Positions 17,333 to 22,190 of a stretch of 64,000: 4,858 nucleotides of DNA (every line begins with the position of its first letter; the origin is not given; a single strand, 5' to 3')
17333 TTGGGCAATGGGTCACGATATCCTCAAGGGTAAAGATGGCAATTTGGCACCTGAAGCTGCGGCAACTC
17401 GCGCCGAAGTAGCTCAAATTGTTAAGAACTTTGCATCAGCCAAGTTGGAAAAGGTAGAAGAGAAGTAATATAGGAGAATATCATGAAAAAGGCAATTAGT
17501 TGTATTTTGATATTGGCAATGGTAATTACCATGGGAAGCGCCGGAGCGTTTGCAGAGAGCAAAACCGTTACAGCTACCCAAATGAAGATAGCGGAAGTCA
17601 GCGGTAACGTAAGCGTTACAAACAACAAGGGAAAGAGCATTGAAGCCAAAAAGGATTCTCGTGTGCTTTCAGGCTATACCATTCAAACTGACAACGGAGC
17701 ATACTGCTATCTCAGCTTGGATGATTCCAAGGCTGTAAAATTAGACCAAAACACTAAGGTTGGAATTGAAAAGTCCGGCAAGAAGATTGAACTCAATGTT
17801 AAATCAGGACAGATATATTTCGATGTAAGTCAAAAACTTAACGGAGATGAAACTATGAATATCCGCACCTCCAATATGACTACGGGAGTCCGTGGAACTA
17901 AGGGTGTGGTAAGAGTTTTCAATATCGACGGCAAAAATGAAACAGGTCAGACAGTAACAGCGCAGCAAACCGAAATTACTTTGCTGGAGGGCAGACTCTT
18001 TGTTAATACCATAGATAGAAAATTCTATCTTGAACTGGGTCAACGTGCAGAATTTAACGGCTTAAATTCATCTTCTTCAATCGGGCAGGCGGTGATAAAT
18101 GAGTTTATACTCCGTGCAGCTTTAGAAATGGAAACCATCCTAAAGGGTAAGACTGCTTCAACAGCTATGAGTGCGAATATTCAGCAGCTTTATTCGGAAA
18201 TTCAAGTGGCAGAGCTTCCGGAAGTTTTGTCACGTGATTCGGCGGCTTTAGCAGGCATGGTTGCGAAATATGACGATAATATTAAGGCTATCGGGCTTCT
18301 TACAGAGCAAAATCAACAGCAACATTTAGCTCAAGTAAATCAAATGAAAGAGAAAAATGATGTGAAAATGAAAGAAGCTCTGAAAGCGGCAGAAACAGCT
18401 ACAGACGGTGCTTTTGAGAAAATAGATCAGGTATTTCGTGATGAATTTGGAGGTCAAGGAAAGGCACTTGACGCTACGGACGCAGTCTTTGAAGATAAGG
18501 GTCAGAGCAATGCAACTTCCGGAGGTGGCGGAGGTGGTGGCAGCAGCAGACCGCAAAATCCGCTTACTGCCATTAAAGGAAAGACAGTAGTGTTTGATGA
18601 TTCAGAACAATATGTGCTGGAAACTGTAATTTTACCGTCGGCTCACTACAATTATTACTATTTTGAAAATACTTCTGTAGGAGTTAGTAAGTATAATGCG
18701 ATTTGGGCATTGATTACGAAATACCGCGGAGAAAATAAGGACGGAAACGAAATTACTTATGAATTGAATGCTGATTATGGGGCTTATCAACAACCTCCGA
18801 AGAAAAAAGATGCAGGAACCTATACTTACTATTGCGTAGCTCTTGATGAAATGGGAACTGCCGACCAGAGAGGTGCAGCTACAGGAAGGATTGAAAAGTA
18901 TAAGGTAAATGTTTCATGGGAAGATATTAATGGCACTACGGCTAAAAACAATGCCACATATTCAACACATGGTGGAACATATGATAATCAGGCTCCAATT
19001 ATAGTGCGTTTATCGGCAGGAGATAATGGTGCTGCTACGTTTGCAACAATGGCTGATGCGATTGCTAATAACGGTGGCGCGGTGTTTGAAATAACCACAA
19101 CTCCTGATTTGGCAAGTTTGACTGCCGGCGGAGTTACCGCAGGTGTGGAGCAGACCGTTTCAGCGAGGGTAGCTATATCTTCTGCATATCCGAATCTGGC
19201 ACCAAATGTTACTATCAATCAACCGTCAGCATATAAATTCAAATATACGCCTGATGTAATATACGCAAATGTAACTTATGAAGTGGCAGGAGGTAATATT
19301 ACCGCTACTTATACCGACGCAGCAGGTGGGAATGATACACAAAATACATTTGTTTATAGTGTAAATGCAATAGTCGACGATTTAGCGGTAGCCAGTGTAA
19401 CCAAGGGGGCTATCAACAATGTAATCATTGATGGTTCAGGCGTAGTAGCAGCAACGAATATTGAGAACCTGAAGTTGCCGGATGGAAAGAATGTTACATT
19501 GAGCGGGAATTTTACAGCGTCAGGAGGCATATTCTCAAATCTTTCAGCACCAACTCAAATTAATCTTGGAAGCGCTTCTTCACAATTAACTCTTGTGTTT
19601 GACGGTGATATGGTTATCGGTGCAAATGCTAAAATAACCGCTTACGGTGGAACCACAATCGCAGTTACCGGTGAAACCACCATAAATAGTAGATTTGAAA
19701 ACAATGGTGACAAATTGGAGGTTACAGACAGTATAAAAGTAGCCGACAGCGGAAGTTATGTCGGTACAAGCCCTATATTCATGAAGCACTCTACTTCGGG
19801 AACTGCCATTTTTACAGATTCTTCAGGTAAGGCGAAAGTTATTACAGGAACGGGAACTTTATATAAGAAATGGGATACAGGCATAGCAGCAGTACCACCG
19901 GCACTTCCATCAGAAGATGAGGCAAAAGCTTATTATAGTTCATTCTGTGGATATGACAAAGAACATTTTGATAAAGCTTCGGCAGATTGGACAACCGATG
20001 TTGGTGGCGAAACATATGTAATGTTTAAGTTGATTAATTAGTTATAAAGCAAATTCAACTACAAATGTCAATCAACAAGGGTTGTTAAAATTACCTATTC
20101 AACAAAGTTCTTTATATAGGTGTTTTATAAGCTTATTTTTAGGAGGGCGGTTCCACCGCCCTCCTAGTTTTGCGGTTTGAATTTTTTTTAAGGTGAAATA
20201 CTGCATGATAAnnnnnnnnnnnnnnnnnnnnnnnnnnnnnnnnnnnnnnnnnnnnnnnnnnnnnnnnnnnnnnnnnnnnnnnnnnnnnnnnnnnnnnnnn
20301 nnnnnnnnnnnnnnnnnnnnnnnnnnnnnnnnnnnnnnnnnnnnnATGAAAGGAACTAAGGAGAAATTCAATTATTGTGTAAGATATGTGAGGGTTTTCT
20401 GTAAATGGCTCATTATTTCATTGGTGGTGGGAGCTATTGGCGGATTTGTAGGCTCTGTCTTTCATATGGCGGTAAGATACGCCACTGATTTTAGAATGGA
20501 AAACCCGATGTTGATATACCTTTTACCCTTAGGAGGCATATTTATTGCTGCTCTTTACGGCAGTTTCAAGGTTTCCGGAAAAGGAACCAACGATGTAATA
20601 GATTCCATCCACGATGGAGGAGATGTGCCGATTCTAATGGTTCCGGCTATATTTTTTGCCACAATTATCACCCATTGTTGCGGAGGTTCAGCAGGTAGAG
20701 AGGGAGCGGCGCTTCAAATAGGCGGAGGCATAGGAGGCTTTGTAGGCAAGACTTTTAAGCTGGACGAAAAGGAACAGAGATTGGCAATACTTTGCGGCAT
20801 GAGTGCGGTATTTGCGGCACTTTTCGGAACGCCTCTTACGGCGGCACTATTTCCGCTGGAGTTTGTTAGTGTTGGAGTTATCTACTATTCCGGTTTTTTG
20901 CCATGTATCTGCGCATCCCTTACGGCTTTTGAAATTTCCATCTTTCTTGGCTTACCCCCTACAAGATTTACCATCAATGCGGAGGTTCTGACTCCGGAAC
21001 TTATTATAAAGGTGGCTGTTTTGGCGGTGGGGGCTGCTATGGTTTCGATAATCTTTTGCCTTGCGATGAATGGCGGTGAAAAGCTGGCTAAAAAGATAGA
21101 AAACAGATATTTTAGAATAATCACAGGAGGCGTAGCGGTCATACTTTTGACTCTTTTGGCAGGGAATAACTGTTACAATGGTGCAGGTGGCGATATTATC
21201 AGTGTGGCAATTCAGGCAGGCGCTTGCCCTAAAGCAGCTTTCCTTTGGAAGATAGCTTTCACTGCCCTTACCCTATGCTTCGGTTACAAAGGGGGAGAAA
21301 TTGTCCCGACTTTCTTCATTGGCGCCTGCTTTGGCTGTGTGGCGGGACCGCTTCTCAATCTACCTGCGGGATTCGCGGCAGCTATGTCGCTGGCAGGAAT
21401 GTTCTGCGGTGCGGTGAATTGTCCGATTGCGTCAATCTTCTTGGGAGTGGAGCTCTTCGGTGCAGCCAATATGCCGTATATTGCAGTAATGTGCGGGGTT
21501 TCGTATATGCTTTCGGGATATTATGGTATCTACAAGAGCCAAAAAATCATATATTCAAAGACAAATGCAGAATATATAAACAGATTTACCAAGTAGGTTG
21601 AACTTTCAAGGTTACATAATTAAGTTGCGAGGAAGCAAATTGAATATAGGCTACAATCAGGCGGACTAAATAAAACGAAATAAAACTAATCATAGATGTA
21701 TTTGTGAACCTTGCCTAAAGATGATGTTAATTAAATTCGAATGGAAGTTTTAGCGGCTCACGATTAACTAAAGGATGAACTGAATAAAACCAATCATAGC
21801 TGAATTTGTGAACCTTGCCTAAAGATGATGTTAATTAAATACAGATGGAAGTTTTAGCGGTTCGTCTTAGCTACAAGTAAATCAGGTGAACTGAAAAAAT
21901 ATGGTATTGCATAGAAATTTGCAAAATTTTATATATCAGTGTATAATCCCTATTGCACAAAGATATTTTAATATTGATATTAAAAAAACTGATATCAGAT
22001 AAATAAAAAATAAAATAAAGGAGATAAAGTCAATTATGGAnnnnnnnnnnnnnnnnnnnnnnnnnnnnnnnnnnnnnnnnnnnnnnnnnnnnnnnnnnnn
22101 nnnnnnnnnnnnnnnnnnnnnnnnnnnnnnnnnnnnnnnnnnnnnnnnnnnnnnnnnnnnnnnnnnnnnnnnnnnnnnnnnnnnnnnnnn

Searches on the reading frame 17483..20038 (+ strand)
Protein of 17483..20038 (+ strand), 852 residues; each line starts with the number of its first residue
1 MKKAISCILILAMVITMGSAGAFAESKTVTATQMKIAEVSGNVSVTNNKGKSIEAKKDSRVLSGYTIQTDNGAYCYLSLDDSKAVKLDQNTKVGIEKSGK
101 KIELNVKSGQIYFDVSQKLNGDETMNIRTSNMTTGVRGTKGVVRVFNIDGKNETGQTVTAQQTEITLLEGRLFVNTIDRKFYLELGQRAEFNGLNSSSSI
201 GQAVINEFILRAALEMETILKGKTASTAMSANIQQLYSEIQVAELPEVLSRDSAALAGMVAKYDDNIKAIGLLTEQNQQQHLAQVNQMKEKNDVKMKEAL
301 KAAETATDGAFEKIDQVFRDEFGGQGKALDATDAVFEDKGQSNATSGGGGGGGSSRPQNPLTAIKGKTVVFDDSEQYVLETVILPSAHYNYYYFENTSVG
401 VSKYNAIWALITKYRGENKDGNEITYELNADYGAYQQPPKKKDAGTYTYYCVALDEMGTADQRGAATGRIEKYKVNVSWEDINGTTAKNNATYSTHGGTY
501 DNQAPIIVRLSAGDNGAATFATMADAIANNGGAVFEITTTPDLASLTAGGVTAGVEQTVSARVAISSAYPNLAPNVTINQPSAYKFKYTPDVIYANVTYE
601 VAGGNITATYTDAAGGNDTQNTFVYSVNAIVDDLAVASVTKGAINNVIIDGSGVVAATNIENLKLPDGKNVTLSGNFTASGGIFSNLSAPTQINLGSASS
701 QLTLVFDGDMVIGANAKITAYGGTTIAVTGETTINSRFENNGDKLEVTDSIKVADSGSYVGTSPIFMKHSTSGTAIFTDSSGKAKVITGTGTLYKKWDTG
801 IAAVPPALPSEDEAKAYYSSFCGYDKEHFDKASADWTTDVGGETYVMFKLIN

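Call 69: search_protein_families(library=pfam, proteins=[window:17483-20038:+], max_evalue=0.00001)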
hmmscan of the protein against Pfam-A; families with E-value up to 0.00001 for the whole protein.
window:17483-20038:+ (852 aa): 1 family
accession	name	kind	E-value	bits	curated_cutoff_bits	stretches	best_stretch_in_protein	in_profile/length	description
PF04773.18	FecR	-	9.8e-11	42.4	24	1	66-153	2-81/97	FecR protein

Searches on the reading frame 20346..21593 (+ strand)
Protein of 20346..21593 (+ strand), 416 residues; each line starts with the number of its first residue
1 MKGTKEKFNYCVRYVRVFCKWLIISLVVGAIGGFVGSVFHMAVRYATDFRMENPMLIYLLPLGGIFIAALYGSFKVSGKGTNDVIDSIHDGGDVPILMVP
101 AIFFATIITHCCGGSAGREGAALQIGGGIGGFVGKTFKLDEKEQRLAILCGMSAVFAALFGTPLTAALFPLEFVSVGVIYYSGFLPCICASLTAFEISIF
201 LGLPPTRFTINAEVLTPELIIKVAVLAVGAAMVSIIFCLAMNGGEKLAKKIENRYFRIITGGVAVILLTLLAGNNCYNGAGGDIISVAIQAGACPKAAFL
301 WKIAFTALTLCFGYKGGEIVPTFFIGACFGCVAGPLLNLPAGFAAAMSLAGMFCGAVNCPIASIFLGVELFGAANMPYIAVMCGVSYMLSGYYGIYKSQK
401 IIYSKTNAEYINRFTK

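Call 69: search_protein_families(library=pfam, proteins=[window:20346-21593:+], max_evalue=0.00001)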
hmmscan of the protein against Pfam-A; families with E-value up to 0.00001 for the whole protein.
window:20346-21593:+ (416 aa): 1 family
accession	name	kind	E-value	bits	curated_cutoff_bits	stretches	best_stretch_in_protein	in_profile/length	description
PF00654.25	Voltage_CLC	-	1.1e-53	183.1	24.8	1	63-390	1-345/346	Voltage gated chloride channel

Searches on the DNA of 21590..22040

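Call 71: search_rna_families(source=window, start=21590, end=22040, threshold=evalue, max_evalue=1)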
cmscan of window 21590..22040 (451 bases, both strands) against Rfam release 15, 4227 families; matches with E-value up to 1: 0.
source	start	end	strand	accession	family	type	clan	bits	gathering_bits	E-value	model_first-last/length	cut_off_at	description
